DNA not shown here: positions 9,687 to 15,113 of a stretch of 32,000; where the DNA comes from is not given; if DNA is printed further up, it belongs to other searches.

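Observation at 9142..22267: ~13-kb mosaic island splitting the guaBA / perM-purMN neighbourhood, with no mobility genes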

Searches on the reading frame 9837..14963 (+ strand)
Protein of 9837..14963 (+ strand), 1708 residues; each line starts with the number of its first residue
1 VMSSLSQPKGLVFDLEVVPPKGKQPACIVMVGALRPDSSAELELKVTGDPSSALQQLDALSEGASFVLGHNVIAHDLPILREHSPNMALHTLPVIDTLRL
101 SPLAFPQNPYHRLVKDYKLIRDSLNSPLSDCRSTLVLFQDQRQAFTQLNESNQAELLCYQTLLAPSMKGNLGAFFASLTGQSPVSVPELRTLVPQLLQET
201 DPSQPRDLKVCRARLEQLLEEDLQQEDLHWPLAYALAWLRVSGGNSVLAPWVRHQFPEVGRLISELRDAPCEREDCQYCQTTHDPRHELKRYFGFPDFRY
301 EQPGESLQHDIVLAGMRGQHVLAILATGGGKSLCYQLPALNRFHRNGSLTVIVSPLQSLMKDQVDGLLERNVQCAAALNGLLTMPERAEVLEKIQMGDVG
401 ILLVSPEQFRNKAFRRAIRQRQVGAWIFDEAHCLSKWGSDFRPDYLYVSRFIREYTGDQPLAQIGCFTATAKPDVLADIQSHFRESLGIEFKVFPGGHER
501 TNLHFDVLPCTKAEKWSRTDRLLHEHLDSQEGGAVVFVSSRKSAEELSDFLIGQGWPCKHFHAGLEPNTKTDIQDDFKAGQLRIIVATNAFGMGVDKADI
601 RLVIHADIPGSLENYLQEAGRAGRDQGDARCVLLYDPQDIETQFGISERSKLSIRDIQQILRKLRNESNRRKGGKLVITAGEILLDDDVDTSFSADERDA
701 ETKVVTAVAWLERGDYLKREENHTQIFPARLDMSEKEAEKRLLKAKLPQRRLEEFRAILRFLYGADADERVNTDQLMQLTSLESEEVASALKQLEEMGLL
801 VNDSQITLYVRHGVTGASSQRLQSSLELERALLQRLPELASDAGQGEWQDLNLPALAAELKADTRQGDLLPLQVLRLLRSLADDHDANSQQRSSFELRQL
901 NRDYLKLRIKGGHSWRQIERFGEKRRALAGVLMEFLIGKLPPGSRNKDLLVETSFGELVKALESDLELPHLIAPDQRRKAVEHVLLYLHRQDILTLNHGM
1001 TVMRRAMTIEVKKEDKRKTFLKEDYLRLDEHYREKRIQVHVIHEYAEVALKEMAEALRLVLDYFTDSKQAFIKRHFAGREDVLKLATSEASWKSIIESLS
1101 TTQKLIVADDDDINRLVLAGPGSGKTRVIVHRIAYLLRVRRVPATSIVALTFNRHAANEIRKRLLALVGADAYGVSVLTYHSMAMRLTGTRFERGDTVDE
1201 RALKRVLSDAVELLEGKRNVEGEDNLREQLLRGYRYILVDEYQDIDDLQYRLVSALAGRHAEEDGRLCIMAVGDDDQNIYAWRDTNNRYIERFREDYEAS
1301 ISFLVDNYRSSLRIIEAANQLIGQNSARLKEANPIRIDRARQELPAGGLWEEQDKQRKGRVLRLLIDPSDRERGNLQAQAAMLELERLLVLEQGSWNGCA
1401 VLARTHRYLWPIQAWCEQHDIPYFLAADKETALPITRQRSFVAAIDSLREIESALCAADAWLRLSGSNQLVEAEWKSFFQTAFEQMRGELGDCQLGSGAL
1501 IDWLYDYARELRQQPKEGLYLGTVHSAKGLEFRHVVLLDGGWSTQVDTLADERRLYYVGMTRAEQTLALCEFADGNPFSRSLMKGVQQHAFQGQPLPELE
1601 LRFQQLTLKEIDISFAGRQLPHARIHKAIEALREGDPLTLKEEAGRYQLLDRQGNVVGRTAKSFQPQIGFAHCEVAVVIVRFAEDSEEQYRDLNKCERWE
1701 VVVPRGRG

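Call 4: search_protein_families(library=pfam, proteins=[window:9837-14963:+])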
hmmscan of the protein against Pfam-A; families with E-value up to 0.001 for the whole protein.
window:9837-14963:+ (1708 aa): 8 families
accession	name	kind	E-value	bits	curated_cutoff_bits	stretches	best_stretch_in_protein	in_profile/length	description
PF00580.27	UvrD-helicase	-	7.4e-41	141.1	23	2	1104-1196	6-98/271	UvrD/REP helicase N-terminal domain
PF00270.35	DEAD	-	1.5e-26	93.5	26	1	307-475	3-163/167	DEAD/DEAH box helicase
PF00271.37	Helicase_C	-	2.7e-24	86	23.5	1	522-625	9-109/110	Helicase conserved C-terminal domain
PF13245.12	AAA_19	-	2e-23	83.5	25.1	1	1115-1281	14-132/134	AAA domain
PF13361.12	UvrD_C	-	5e-15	56.2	25.6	1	1517-1569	285-345/350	UvrD-like helicase C-terminal domain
PF13538.12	UvrD_C_2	-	3.2e-10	40.1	27.4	1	1519-1569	2-51/52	UvrD-like helicase C-terminal domain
PF04851.21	ResIII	-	8.1e-06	26.3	22.5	0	318-436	23-139/164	Type III restriction enzyme, res subunit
PF01443.25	Viral_helicase1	-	0.0007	19.9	21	0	1521-1570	179-227/228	Viral superfamily 1 RNA helicase core domain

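Call 6: search_protein_families(library=padloc, proteins=[window:9837-14963:+], max_evalue=0.01)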
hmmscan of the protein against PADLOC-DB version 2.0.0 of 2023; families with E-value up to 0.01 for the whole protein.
window:9837-14963:+ (1708 aa): 81 families (the best 25 are shown)
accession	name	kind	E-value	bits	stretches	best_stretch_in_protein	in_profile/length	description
PDLC02864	DpdF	-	8.9e-103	343.1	1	281-664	6-370/610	DpdF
PDLC02861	DpdF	-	3.8e-84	281.1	1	280-642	11-350/611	DpdF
PDLC03928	PsyrT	-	4.6e-82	274.4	1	284-667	7-377/689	-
PDLC02870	DpdF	-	4.8e-81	270.9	1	290-664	6-358/534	DpdF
PDLC02865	DpdF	-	8.3e-61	203.9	1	285-642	747-1087/1499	DpdF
PDLC01089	C3a193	-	4.9e-53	178.8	1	323-711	272-660/983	poss. alt. Cas3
PDLC00114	GajB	-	3.1e-51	172.7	3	1223-1429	205-384/635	UrvD helicase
PDLC02859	DpdF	-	7.9e-48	161.2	1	308-631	105-421/545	DpdF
PDLC02868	DpdF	-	4.6e-47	158.4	2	291-509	332-541/1078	DpdF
PDLC00132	GajB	-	9.4e-47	158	3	1231-1327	212-304/625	UrvD helicase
PDLC03802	RTasHel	-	2.4e-43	147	3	1224-1324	183-275/675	DRT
PDLC00117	GajB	-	7.7e-43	144.9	3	1217-1326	202-306/604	UrvD helicase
PDLC02855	DpdF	-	5.9e-38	128.6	1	312-653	151-497/825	DpdF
PDLC02872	DpdF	-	3.1e-35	119.9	1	316-678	173-548/859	DpdF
PDLC02867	DpdF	-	5.4e-35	118.9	1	288-649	123-492/855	DpdF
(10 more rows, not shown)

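Call 7: search_protein_families(library=ncbifam, proteins=[window:9837-14963:+], max_evalue=0.01)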
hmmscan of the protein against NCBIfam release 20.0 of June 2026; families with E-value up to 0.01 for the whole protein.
window:9837-14963:+ (1708 aa): 52 families (the best 25 are shown)
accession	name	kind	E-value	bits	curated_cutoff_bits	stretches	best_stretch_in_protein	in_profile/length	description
TIGR01389.1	recQ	equivalog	1.5e-96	324.2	640.2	1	289-666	5-359/591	DNA helicase RecQ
TIGR00614.1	recQ_fam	subfamily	2.6e-83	280.4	219.8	1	289-644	3-339/470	RecQ family ATP-dependent DNA helicase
NF008279.0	PRK11057.1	equivalog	3.3e-72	243.8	1015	1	281-642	9-347/608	ATP-dependent DNA helicase RecQ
NF041063.1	DpdF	equivalog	3.6e-55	187.9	550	1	311-654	151-501/813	protein DpdF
NF008743.0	PRK11773.1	equivalog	1.2e-53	182.6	965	3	1093-1192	4-102/720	DNA helicase II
TIGR01073.1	pcrA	equivalog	2.6e-52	178.2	911.2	3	1230-1329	206-300/725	DNA helicase PcrA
TIGR01075.1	uvrD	equivalog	8.1e-50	169.8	1144.45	3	1211-1330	185-300/715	DNA helicase II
TIGR01074.1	rep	equivalog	3e-46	158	951.45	3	1223-1327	196-295/668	DNA helicase Rep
NF008276.0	PRK11054.1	equivalog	1.3e-35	123.1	543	2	1007-1187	106-282/684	DNA helicase IV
NF008172.0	PRK10919.1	equivalog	8.2e-35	120.1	1168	3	1222-1326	196-295/673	DNA helicase Rep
NF010485.0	PRK13909.1-2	equivalog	1.6e-19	69.6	650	2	1234-1324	332-426/909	RecB-like helicase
NF053631.1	RNA_helic_CshA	equivalog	9.9e-18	64.2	646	1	306-651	24-357/434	degradosome RNA helicase CshA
NF053711.1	RNA_heli_RhlE1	exception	5.4e-17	61.7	750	1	299-634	20-347/434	RNA helicase RhlE1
TIGR03817.1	DECH_helic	hypoth_equivalog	1.5e-16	59.9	874.1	2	534-639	274-387/742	helicase/secretion neighborhood putative DEAH-box helicase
NF008394.0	PRK11192.1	equivalog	1e-15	57.5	507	1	299-639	22-355/441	ATP-dependent RNA helicase SrmB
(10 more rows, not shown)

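Call 14: find_encoding_contigs(protein=window:9840-14963:+, flank=10000, max_places=10)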
Protein window:9840-14963:+ (1707 aa): 24 contigs read that carry it; 3 places shown.
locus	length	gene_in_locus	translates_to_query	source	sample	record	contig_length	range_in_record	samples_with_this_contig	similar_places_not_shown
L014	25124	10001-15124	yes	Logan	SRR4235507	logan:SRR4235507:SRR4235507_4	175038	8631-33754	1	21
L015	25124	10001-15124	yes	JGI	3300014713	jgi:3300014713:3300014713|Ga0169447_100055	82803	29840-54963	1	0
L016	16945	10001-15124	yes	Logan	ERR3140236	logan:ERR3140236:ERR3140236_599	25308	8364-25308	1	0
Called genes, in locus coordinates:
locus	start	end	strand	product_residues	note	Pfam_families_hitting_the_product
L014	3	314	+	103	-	PF00034:Cytochrom_C, PF13442:Cytochrome_CBB3 (weak)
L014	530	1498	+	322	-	PF00389:2-Hacid_dh, PF02826:2-Hacid_dh_C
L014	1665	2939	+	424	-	PF00083:Sugar_tr, PF07690:MFS_1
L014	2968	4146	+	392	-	PF13480:Acetyltransf_6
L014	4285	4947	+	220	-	PF00308:Bac_DnaA (faint), PF13191:AAA_16 (faint), PF13401:AAA_22 (faint), PF22688:Hda_lid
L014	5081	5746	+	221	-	PF00702:Hydrolase (weak), PF12710:HAD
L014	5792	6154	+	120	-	-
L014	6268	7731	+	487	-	PF00478:IMPDH, PF00571:CBS, PF01070:FMN_dh (weak), PF03060:NMO (weak)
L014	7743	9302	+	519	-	PF00117:GATase, PF07722:Peptidase_C26, PF02540:NAD_synthase, PF03054:tRNA_Me_trans (faint), PF00958:GMP_synt_C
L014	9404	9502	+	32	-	-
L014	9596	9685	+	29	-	-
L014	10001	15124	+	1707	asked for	PF00270:DEAD, PF04851:ResIII (faint), PF00271:Helicase_C, PF00580:UvrD-helicase, PF13245:AAA_19, PF00580:UvrD-helicase, PF13361:UvrD_C, PF13538:UvrD_C_2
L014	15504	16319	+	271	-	PF03235:GmrSD_N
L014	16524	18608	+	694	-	PF00582:Usp, PF03109:ABC1, PF27536:UbiB_helical (weak)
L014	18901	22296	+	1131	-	PF00536:SAM_1, PF07647:SAM_2, PF00211:Guanylate_cyc, PF13191:AAA_16, PF13401:AAA_22 (weak), PF13424:TPR_12 (faint)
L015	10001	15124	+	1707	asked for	PF00270:DEAD, PF04851:ResIII (faint), PF00271:Helicase_C, PF00580:UvrD-helicase, PF13245:AAA_19, PF00580:UvrD-helicase, PF13361:UvrD_C, PF13538:UvrD_C_2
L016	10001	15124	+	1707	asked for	PF00270:DEAD, PF04851:ResIII (faint), PF00271:Helicase_C, PF00580:UvrD-helicase, PF13245:AAA_19, PF00580:UvrD-helicase, PF13361:UvrD_C, PF13538:UvrD_C_2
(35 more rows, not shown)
